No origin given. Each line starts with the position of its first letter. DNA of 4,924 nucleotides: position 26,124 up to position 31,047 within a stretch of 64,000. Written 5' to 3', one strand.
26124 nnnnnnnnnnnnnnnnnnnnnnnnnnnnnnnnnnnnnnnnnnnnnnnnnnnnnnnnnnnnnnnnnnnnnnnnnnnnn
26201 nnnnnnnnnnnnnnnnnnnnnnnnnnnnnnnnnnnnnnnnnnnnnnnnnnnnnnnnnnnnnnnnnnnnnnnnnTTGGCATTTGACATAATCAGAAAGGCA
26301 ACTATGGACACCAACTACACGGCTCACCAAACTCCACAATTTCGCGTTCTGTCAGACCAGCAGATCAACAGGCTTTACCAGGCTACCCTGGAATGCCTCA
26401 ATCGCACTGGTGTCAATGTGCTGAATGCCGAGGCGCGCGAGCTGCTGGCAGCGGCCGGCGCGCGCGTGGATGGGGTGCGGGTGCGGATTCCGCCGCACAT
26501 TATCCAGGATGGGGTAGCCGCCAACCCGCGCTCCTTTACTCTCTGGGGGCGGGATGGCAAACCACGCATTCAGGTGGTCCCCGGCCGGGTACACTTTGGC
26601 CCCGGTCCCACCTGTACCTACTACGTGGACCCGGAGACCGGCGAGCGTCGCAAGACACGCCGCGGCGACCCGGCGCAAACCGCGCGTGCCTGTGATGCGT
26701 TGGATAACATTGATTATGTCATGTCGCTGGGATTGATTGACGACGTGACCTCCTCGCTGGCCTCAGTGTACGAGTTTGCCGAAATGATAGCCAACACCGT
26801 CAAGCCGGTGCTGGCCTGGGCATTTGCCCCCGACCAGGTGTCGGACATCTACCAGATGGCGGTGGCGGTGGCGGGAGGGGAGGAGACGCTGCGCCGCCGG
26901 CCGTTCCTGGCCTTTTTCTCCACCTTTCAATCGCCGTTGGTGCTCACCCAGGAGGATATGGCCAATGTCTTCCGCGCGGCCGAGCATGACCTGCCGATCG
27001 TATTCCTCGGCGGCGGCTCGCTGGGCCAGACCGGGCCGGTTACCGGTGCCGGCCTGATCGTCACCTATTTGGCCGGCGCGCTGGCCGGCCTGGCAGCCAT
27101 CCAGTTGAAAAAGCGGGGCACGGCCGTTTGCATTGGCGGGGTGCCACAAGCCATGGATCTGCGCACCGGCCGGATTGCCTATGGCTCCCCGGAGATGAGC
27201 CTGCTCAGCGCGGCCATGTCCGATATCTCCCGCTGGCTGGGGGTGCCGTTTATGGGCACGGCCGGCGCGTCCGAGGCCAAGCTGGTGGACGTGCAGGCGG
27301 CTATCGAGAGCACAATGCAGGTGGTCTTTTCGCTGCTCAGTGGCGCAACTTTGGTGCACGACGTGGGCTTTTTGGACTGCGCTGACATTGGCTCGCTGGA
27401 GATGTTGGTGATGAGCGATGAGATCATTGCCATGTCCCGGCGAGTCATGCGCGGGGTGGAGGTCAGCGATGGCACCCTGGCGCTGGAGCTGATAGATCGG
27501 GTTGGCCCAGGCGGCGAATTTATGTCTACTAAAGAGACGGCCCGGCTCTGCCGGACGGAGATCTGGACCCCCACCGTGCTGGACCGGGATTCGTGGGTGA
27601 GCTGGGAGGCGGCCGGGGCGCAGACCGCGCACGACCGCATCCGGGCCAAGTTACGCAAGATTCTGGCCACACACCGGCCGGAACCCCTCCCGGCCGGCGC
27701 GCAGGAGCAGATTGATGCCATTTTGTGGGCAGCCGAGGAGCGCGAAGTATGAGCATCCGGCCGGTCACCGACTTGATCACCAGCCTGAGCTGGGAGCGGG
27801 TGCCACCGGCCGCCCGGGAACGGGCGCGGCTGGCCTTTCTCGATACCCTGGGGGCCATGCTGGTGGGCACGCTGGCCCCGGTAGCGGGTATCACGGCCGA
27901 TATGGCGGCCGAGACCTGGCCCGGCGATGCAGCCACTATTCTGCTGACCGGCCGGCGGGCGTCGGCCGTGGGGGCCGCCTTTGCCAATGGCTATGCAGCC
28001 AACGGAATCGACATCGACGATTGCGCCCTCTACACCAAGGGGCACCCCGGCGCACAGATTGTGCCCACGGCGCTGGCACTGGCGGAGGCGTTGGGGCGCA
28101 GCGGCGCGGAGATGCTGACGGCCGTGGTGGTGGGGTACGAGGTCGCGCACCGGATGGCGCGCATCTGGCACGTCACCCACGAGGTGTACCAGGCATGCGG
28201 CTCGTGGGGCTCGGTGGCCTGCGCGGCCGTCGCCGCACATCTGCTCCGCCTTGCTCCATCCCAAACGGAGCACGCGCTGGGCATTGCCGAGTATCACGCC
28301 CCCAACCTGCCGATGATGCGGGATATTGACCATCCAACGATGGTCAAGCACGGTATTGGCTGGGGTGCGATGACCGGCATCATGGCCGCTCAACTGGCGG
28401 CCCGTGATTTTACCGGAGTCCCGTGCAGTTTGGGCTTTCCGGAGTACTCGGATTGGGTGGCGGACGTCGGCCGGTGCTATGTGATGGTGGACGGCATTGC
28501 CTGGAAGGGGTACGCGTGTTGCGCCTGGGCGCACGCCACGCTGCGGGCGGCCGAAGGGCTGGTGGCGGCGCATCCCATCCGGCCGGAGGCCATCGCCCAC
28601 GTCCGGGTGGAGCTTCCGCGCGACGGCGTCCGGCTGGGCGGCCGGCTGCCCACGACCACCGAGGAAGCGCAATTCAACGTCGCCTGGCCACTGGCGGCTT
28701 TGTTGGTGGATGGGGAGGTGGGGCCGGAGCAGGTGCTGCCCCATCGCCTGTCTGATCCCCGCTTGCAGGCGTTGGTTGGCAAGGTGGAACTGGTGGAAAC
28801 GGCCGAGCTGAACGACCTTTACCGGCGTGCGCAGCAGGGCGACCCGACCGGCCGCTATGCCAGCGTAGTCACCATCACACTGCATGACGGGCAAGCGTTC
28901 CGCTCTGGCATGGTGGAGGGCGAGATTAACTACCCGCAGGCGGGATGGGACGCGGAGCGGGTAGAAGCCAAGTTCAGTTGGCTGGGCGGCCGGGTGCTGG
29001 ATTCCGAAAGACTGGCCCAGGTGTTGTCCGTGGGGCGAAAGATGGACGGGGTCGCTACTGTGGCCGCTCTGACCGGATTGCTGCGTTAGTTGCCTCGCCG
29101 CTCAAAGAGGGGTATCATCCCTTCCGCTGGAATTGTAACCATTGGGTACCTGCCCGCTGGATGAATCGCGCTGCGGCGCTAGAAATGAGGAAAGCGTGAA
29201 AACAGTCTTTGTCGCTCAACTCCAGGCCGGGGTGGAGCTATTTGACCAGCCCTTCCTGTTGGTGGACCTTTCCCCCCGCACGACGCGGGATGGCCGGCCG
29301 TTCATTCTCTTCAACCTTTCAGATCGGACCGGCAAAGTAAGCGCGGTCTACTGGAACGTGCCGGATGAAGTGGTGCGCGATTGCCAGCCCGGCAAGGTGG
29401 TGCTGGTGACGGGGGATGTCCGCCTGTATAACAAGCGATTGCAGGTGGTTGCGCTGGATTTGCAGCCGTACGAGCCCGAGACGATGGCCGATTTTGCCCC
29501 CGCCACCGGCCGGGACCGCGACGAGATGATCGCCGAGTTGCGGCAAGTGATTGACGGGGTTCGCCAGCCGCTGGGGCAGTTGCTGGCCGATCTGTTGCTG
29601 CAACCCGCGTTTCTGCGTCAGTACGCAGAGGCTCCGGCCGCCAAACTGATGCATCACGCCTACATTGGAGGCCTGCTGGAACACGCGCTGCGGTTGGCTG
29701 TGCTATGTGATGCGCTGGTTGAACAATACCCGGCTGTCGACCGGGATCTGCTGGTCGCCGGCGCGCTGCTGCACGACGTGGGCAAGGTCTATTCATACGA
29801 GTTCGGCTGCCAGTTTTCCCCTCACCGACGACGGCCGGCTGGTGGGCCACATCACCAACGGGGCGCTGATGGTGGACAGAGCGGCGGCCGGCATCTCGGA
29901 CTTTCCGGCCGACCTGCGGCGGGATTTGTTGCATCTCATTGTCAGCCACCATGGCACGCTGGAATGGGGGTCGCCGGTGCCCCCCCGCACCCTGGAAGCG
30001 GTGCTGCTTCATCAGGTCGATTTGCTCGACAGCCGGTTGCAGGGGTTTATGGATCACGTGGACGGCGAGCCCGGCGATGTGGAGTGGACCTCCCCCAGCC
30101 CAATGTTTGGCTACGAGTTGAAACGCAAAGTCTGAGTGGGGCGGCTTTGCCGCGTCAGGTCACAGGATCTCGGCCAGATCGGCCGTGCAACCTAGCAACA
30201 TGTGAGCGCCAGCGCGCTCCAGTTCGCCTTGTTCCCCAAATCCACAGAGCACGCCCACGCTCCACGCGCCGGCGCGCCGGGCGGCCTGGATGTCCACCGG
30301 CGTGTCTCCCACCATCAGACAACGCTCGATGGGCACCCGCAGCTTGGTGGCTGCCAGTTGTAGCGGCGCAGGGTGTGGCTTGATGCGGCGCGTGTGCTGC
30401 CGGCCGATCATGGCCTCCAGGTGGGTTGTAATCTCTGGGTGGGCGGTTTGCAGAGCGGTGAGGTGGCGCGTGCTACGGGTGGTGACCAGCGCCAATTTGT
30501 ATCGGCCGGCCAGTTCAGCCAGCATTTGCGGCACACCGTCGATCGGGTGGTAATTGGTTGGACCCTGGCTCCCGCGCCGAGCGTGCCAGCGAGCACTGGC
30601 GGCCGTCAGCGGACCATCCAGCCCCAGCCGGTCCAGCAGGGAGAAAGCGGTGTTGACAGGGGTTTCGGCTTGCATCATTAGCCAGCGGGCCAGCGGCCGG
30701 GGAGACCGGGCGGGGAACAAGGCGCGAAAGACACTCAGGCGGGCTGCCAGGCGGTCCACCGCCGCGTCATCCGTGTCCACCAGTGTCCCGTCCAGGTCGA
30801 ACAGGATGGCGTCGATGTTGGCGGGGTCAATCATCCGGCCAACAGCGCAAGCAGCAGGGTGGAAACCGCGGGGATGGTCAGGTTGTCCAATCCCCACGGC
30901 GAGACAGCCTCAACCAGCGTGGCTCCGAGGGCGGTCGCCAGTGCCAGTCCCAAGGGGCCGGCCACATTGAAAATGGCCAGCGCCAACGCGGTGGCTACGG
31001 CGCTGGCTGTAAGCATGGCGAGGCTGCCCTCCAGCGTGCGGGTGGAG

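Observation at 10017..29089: B12-dependent methyltransferase island with four non-Pyl MttB paralogues and a peptide/opine-type importer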

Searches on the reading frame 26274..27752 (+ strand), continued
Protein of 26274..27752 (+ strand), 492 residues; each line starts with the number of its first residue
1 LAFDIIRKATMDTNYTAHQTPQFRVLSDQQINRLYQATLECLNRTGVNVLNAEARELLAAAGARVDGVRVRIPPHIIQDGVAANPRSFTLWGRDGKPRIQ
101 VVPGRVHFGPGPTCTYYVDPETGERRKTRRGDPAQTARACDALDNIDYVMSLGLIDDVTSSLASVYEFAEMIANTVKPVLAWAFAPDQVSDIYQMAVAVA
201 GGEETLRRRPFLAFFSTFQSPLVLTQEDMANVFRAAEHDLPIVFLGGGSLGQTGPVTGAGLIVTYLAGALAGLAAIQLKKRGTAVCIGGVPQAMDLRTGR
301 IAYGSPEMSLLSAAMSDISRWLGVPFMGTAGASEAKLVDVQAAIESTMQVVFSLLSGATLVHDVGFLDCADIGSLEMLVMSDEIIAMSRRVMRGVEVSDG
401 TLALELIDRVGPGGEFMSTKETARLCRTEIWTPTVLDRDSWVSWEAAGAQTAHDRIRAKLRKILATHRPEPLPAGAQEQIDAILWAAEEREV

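Call 85: search_protein_families(library=ncbifam, proteins=[L028:11511-12296:+, L028:13861-15123:+, L014:7535-8569:+], max_evalue=0.00001)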
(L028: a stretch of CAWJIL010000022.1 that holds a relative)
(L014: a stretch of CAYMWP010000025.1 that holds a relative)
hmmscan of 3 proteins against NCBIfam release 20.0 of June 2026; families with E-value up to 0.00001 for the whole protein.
L028:11511-12296:+ (261 aa): 1 family
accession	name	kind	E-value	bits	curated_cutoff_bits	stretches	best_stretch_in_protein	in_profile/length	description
NF005679.0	PRK07475.1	subfamily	2.5e-77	259.5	231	1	11-260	3-245/246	hypothetical protein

L028:13861-15123:+ (420 aa): 12 families
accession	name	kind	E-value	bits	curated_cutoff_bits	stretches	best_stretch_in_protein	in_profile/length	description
NF005394.0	PRK06939.1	equivalog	2.9e-200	665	460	1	24-418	3-397/397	glycine C-acetyltransferase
TIGR01822.1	2am3keto_CoA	equivalog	2e-192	639.4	493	1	29-418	4-393/393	glycine C-acetyltransferase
TIGR01825.1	gly_Cac_T_rel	subfamily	2.4e-128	428.1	535.4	1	35-418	6-385/385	BioF/Kbl family PLP-dependent acyltransferase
TIGR00858.1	bioF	equivalog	8.1e-110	367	426.45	1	56-408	14-364/365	8-amino-7-oxononanoate synthase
NF047600.1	SerpalmtaseCFB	equivalog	7.7e-93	311.3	640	1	33-416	14-393/395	serine palmitoyltransferase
TIGR01821.1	5aminolev_synth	equivalog_domain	8.1e-86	288.4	338.55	1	52-416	34-398/402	5-aminolevulinate synthase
NF047599.1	SerpalmtaseBetaP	equivalog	8.9e-84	281.4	500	1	53-415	33-393/394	serine palmitoyltransferase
NF047603.1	SerpalmtaseAlphaP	equivalog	3.4e-67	226.9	670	1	59-418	41-399/399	serine palmitoyltransferase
NF005526.0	PRK07179.1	equivalog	3.6e-56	190.5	428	1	62-411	53-395/407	alpha-hydroxyketone-type quorum-sensing autoinducer synthase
NF005697.0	PRK07505.1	subfamily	4.5e-43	147.4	342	1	53-411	38-398/405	hypothetical protein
NF004608.1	PRK05937.1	equivalog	5.9e-31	107.6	399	1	64-371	3-309/366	8-amino-7-oxononanoate synthase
NF000586.1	PRK00011.1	subfamily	2.7e-08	33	335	1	210-369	169-327/404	serine hydroxymethyltransferase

L014:7535-8569:+ (344 aa): 24 families
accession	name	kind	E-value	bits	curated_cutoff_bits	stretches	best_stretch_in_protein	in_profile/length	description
NF003808.0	PRK05396.1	equivalog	7.8e-60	202.5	380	1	3-341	1-337/341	L-threonine 3-dehydrogenase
NF041097.1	keto_inos_dh_IolM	equivalog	2.2e-58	197.8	450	1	15-333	40-379/389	scyllo-inosose 3-dehydrogenase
TIGR03989.1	Rxyl_3153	subfamily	3.4e-58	197.7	440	2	118-342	139-368/370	NDMA-dependent alcohol dehydrogenase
TIGR03451.1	mycoS_dep_FDH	equivalog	3.8e-58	197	512.9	1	3-340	2-354/358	S-(hydroxymethyl)mycothiol dehydrogenase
TIGR00692.1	tdh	equivalog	8.4e-56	189.4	458.35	1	13-334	9-331/340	L-threonine 3-dehydrogenase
NF010344.0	PRK13771.1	subfamily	1e-53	182.5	349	1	3-342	1-331/334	putative alcohol dehydrogenase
NF007489.0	PRK10083.1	equivalog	2.6e-47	161.5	376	1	8-319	5-313/339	Zn-dependent oxidoreductase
NF047908.1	AldhRedAhr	equivalog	4.7e-47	160.5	470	1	4-342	5-333/335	NADPH-dependent aldehyde reductase Ahr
NF006940.0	PRK09422.1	equivalog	6.5e-47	160.1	344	1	3-292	1-288/338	alcohol dehydrogenase AdhP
NF041172.1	AcrlCoa_red_Thmprot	equivalog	6.5e-46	156.8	500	1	3-333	1-323/334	acryloyl-CoA reductase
TIGR02818.1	adh_III_F_hyde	equivalog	1.9e-45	155.5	543.95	2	120-343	140-367/368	S-(hydroxymethyl)glutathione dehydrogenase/class III alcohol dehydrogenase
TIGR03201.1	dearomat_had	equivalog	6.6e-44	150.4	338.65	1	8-344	4-349/349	6-hydroxycyclohex-1-ene-1-carbonyl-CoA dehydrogenase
TIGR03366.1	HpnZ_proposed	hypoth_equivalog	3.3e-43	148.1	328.1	1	27-299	5-290/315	putative phosphonate catabolism associated alcohol dehydrogenase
NF007642.0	PRK10309.1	equivalog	9.9e-40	136.8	550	1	12-289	9-288/347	galactitol-1-phosphate 5-dehydrogenase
TIGR02824.1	quinone_pig3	subfamily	3.7e-39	134.6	296.8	2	98-287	72-262/325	putative NAD(P)H quinone oxidoreductase, PIG3 family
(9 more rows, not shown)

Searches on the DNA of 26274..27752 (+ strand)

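Call 62: search_rna_families(sources=[L008, L025, L030, L031, L028, L029, L026], threshold=gathering)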
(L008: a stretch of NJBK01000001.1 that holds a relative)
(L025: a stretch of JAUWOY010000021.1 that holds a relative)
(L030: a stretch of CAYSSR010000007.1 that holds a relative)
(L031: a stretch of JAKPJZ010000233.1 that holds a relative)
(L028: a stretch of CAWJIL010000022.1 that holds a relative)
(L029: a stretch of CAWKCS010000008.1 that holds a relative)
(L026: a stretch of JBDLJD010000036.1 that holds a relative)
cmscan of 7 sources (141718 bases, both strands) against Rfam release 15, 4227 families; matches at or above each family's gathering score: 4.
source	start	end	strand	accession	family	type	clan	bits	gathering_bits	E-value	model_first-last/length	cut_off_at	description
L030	19699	19771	-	RF00005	tRNA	Gene; tRNA;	CL00001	70.5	29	5.1e-13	1-71/71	no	tRNA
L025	19216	19378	+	RF00174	Cobalamin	Cis-reg; riboswitch;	CL00101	66.6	31.5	6.5e-14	1-189/189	no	Cobalamin riboswitch aptamer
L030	17624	17723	+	RF02510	PYLIS_3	Cis-reg;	-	55.5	38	2.6e-08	1-100/100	no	Pyrrolysine insertion sequence mttB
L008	18819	18918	+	RF02510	PYLIS_3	Cis-reg;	-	48.8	38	1.2e-06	1-100/100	no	Pyrrolysine insertion sequence mttB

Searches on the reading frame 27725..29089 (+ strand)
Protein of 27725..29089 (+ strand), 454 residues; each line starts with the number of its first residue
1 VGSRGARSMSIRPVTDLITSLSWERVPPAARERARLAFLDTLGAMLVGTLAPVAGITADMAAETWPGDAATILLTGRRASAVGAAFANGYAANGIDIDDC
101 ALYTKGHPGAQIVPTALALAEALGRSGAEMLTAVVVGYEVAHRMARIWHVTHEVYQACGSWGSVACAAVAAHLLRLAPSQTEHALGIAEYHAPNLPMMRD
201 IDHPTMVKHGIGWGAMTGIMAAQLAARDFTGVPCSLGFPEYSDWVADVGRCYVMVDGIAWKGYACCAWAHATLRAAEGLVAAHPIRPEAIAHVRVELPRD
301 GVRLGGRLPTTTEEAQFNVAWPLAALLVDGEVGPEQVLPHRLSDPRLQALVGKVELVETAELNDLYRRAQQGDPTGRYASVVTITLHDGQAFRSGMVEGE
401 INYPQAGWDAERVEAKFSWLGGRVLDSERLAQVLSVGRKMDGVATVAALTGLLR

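Call 5: search_protein_families(library=pfam, proteins=[window:27725-29089:+])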
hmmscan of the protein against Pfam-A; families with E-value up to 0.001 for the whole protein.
window:27725-29089:+ (454 aa): 2 families
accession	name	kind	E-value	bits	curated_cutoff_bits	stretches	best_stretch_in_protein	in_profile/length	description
PF03972.19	MmgE_PrpD_N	-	1.4e-46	159.2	32.1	1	16-233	5-221/244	MmgE/PrpD N-terminal domain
PF19305.4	MmgE_PrpD_C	-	3.5e-27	95.7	32.1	1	263-429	1-162/173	MmgE/PrpD C-terminal domain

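Call 9: search_protein_families(library=ncbifam, proteins=[window:27725-29089:+], max_evalue=0.001)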
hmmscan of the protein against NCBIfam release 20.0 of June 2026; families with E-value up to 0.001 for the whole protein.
window:27725-29089:+ (454 aa): 1 family
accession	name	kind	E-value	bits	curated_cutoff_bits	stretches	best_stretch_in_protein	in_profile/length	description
NF042438.1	PrpD_hiGCgrampos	equivalog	1.1e-08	34.2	950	1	53-188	63-197/499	2-methylcitrate dehydratase PrpD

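Call 41: search_solved_structures(query=window:27725-29089:+, max_evalue=0.001, show_alignments=0)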
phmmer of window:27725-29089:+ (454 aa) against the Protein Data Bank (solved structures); distinct sequences matched with E-value up to 0.001: 10.
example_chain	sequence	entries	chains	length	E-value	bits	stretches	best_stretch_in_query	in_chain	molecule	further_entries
2hp0_A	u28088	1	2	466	1.1e-21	80.6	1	18-355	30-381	IDS-epimerase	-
2hp3_A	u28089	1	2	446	2.4e-21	79.5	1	24-355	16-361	IDS-epimerase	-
12vw_A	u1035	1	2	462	5.4e-17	65.2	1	30-453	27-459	Cis-aconitate decarboxylase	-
12vt_A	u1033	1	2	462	7.8e-17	64.6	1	30-453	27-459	Cis-aconitate decarboxylase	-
7bra_A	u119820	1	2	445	7.8e-17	64.6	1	71-390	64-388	Bacillus subtilis IRG1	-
12ux_A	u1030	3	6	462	9.2e-17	64.4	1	30-453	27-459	Cis-aconitate decarboxylase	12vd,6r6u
12vq_A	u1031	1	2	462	1.7e-15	60.2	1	30-453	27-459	Cis-aconitate decarboxylase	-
7e9d_A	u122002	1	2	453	2.2e-15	59.9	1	71-390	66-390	IRG1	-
7br9_A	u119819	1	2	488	2.3e-11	46.6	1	31-453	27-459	Cis-aconitate decarboxylase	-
6r6t_A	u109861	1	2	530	3.1e-11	46.2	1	31-453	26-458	Cis-aconitate decarboxylase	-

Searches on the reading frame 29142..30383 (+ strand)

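Call 5: search_protein_families(library=pfam, proteins=[window:29142-30383:+])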
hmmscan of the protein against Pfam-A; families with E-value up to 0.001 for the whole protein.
window:29142-30383:+ (413 aa): 4 families
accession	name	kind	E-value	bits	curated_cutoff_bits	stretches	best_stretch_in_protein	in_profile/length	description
PF01336.31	tRNA_anti-codon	-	1.9e-10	41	27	1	48-109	10-74/75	OB-fold nucleic acid binding domain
PF01966.28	HD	-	1.6e-06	28.9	22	1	179-220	2-43/116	HD domain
PF08668.18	HDOD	-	9.2e-05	22.4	22.9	1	170-219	87-136/196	HDOD domain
PF07514.17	TraI_2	-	0.00033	20.1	23.9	1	155-189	39-77/324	Putative helicase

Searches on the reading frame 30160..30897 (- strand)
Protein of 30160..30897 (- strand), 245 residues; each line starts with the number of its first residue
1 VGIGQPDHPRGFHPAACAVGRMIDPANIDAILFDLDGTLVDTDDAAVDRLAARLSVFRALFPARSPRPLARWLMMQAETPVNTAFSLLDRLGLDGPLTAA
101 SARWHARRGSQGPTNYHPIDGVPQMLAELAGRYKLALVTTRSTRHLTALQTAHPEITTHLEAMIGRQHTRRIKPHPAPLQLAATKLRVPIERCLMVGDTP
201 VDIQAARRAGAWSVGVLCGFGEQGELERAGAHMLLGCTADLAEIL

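Call 5: search_protein_families(library=pfam, proteins=[window:30160-30897:-])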
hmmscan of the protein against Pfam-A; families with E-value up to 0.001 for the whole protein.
window:30160-30897:- (245 aa): 4 families
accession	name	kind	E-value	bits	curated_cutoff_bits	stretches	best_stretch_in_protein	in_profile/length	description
PF13419.12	HAD_2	-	9.8e-26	91.4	23.8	1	31-216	1-178/178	Haloacid dehalogenase-like hydrolase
PF00702.32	Hydrolase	-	3.2e-23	83.5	26.4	1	28-210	1-191/191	haloacid dehalogenase-like hydrolase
PF13242.12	Hydrolase_like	-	2.9e-12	46.8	22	1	173-230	4-62/75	HAD-hyrolase-like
PF12710.13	HAD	-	5.2e-07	30.7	27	1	31-207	1-189/189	haloacid dehalogenase-like hydrolase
